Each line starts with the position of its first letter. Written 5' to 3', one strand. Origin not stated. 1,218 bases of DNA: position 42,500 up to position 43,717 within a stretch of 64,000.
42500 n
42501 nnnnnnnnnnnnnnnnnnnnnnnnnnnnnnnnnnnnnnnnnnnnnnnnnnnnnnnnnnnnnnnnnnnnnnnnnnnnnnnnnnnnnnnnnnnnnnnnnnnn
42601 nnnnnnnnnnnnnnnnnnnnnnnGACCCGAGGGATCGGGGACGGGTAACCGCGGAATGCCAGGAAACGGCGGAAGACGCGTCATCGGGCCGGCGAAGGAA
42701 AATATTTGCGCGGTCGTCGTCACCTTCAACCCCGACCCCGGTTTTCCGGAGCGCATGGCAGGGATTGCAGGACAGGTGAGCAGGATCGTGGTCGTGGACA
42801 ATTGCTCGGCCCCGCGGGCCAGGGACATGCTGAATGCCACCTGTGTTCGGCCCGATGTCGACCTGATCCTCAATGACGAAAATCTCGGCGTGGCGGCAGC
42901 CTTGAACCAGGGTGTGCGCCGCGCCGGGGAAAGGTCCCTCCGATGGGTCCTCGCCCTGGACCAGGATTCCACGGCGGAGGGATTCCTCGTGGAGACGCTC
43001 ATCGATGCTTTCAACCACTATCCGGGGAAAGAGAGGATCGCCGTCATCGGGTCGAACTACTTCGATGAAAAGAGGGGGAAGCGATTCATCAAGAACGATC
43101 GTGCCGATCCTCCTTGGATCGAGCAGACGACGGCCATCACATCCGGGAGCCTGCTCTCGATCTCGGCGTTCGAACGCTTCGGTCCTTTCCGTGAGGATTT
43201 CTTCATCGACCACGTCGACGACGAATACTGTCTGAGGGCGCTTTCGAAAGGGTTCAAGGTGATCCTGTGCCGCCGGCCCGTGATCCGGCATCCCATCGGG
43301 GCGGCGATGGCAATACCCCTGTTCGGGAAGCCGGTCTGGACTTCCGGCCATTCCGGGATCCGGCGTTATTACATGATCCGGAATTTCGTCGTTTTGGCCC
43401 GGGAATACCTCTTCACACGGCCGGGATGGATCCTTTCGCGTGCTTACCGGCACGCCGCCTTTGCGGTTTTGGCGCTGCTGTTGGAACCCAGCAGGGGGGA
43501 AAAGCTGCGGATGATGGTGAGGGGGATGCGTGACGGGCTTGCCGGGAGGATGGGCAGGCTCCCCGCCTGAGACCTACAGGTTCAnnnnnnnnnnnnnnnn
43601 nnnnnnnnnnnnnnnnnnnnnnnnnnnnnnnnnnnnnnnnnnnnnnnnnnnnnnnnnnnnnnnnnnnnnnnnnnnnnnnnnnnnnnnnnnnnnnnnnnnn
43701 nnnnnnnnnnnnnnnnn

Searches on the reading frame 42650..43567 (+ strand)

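Call 22: search_protein_families(library=pfam, proteins=[window:42650-43567:+], max_evalue=0.001)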
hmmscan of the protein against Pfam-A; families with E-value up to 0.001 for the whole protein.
window:42650-43567:+ (306 aa): 1 family
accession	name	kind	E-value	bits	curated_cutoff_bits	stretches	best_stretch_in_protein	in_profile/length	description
PF00535.33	Glycos_transf_2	-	2.2e-11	44.4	23.3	1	21-126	2-108/168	Glycosyl transferase family 2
